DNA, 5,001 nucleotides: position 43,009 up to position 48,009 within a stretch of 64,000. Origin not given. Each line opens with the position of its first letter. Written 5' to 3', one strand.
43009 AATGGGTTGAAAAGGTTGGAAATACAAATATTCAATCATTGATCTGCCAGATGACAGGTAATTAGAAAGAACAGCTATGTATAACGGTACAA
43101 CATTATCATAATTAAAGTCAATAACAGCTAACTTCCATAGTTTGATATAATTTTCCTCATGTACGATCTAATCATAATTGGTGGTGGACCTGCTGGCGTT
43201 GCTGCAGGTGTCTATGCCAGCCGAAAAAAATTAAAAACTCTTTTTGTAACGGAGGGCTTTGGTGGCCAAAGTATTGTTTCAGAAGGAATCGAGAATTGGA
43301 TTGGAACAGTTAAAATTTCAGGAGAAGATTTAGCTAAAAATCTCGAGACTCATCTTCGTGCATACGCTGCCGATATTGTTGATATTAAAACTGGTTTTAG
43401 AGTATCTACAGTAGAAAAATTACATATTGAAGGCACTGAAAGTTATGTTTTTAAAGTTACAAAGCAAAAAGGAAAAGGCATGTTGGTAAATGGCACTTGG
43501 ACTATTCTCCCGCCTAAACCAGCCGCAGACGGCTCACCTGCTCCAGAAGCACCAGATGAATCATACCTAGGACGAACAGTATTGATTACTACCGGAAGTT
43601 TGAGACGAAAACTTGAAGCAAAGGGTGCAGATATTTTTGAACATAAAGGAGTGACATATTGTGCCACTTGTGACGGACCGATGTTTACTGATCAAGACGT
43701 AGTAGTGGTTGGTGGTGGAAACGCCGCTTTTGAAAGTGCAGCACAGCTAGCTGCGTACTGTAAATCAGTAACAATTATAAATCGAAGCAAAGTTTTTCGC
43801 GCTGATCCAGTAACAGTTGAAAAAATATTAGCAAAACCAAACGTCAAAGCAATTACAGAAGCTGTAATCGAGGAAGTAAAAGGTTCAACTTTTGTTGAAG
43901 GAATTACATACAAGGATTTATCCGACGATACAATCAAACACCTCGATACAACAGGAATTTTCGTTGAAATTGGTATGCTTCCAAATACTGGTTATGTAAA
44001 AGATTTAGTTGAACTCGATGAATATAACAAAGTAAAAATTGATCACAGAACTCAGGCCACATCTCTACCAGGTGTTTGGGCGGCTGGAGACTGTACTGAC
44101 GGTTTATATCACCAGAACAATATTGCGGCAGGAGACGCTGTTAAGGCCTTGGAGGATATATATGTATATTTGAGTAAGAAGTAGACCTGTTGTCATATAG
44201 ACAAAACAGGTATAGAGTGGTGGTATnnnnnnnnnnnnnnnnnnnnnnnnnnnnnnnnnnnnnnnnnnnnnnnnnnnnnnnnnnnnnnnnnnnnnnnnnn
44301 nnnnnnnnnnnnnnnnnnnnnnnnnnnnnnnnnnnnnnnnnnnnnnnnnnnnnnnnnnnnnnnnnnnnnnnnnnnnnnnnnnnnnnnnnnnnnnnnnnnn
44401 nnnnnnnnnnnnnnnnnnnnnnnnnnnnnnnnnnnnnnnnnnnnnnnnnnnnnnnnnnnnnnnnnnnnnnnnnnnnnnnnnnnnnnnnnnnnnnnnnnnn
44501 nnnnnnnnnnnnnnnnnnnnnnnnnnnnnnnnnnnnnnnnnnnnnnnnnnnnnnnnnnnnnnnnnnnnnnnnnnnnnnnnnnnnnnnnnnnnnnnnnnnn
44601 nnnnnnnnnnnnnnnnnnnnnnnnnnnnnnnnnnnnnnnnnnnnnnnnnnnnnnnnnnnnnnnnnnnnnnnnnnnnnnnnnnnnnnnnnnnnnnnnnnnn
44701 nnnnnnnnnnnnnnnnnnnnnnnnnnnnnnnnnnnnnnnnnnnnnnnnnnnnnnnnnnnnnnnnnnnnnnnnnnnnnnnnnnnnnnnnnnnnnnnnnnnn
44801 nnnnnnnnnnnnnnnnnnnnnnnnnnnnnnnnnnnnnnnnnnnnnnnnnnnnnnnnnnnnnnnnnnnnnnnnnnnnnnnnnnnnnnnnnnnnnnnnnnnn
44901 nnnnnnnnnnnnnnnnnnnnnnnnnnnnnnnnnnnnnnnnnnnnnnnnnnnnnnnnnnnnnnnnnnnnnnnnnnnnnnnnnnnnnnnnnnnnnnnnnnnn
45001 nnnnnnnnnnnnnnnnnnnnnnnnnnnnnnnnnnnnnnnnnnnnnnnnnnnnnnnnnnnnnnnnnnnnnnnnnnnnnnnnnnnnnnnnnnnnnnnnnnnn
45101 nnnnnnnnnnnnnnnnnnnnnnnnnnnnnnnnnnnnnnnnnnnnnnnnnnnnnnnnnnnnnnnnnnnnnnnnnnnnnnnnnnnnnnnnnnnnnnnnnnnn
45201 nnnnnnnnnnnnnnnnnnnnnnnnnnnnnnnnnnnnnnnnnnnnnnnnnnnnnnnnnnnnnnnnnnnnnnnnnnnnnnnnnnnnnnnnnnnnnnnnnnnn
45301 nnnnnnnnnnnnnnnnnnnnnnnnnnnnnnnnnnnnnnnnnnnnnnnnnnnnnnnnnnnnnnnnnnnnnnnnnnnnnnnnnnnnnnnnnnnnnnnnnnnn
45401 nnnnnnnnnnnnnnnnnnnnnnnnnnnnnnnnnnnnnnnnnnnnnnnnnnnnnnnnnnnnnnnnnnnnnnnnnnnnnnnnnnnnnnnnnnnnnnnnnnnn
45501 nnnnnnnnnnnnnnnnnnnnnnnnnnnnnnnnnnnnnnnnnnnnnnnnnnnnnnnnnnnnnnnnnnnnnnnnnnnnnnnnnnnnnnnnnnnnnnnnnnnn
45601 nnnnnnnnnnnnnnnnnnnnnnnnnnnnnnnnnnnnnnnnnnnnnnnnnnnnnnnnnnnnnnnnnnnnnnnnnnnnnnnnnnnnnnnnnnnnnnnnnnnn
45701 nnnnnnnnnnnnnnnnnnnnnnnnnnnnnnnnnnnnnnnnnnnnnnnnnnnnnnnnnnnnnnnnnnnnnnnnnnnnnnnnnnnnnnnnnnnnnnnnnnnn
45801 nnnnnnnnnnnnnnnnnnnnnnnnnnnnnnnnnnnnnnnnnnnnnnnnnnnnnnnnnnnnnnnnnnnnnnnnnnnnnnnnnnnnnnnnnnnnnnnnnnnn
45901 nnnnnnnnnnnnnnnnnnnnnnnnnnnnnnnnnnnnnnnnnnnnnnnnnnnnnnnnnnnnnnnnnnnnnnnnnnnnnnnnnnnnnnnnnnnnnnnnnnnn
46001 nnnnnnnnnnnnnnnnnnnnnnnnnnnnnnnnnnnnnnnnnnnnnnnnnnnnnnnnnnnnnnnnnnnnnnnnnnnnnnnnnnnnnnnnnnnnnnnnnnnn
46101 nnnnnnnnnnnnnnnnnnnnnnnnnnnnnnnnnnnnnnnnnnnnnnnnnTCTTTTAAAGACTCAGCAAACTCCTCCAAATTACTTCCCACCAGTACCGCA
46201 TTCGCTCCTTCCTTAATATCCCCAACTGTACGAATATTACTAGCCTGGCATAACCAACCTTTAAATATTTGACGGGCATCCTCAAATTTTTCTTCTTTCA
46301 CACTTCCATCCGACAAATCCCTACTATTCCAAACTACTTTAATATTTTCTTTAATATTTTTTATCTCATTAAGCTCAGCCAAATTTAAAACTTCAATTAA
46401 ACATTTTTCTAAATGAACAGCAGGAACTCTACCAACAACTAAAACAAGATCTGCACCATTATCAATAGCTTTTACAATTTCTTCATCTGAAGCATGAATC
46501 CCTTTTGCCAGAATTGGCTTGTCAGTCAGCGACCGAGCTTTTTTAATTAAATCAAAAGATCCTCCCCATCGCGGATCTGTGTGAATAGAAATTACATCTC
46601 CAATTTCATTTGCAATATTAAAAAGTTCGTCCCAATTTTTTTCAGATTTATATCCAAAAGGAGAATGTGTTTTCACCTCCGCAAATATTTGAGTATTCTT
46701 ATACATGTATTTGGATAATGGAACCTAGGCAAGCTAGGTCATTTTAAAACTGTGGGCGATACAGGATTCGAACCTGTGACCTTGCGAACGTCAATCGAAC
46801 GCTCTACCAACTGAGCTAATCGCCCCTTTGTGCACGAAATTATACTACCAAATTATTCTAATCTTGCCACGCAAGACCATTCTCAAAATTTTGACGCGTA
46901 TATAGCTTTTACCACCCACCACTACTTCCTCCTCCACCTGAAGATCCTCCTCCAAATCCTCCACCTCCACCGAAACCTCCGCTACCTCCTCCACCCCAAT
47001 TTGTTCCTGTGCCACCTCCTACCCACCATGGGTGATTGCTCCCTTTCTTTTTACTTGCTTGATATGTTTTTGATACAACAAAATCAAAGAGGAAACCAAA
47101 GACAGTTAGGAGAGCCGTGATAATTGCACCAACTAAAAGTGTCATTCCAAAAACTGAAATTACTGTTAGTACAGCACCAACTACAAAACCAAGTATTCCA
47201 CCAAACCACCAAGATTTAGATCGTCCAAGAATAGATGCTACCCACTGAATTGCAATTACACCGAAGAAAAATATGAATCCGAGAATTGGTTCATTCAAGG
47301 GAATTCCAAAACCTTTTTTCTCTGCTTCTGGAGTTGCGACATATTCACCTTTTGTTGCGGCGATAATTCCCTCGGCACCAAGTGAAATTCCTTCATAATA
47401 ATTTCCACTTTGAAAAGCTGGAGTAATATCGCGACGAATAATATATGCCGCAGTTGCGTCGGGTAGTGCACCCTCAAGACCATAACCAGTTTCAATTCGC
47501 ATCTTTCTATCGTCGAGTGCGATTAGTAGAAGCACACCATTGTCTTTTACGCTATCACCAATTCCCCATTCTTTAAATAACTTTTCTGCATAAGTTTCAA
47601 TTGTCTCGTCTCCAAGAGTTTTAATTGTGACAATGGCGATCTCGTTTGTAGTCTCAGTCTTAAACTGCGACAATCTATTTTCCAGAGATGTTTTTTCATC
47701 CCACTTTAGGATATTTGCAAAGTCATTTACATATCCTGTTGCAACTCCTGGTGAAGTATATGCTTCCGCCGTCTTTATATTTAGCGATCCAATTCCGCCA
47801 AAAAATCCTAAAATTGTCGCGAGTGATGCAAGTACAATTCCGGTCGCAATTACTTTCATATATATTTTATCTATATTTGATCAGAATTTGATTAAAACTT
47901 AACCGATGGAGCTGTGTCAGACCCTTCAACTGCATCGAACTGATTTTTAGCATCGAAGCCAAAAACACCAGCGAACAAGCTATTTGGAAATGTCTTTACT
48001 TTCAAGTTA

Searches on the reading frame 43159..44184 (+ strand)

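Call 8: search_protein_families(library=pfam, proteins=[window:43159-44184:+], max_evalue=0.00001)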
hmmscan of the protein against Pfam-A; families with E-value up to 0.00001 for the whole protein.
window:43159-44184:+ (341 aa): 6 families
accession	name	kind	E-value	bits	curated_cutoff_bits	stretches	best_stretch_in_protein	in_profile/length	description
PF07992.20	Pyr_redox_2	-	4.1e-37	128.6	26.1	1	2-321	1-285/291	Pyridine nucleotide-disulphide oxidoreductase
PF13738.12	Pyr_redox_3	-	1.9e-18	67.2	30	1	134-310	121-305/305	Pyridine nucleotide-disulphide oxidoreductase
PF00890.30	FAD_binding_2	-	3.7e-11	43.3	20.4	0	3-49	1-49/414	FAD binding domain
PF00070.33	Pyr_redox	-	9.8e-10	39.3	22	1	181-252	2-80/82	Pyridine nucleotide-disulphide oxidoreductase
PF12831.13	FAD_oxidored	-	7.5e-08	32.5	27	0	3-37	1-37/416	FAD dependent oxidoreductase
PF01134.28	GIDA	-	4.5e-07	29.7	22.1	0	3-32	1-30/391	Glucose inhibited division protein A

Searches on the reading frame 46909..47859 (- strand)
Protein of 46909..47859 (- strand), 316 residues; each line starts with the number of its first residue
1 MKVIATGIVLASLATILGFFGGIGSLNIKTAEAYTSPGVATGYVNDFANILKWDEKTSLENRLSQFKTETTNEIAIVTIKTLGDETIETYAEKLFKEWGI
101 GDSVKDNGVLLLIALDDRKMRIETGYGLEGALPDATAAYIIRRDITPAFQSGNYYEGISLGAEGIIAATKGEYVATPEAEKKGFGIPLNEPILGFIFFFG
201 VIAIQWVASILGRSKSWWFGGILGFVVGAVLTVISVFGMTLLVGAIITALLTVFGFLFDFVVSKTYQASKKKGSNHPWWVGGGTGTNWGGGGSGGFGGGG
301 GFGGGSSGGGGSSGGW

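Call 19: search_protein_families(library=pfam, proteins=[window:46909-47859:-], max_evalue=0.1)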
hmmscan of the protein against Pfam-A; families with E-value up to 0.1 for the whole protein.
window:46909-47859:- (316 aa): 3 families
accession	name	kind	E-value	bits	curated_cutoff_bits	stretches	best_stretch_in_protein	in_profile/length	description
PF04536.20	TPM_phosphatase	-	2.6e-43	147.4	22.1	1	44-167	1-124/125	TPM domain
PF17175.10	MOLO1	-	0.019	15.6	27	0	79-117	74-121/122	Modulator of levamisole receptor-1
PF15879.10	MWFE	-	0.094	13.5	27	0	241-278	5-42/55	NADH-ubiquinone oxidoreductase MWFE subunit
